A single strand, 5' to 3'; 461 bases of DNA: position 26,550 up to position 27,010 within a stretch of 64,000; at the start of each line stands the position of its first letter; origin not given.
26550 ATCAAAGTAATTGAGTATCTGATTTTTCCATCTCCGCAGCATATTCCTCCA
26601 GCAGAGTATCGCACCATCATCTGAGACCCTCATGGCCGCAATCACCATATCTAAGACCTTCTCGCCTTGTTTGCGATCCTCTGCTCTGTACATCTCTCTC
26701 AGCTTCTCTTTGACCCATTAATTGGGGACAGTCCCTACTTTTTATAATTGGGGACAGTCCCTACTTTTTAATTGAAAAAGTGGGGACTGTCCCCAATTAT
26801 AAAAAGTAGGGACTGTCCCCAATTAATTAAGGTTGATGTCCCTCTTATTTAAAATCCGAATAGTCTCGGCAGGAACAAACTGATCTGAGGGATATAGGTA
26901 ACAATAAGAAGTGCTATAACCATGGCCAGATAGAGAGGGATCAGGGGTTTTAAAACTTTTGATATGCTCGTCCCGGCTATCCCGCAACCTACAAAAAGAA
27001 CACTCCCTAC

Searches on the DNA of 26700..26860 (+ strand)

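Call 85: search_dna_similar(query=window:26700-26860:+, collection=plasmids, mode=distant, max_evalue=0.1, max_rows=10)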
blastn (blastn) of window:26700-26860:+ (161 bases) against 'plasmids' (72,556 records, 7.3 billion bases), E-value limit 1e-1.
No match.

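Call 86: search_dna_similar(query=window:26700-26860:+, collection=phages, mode=distant, max_evalue=0.1, max_rows=10)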
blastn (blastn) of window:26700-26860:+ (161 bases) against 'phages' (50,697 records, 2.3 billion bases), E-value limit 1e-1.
No match.
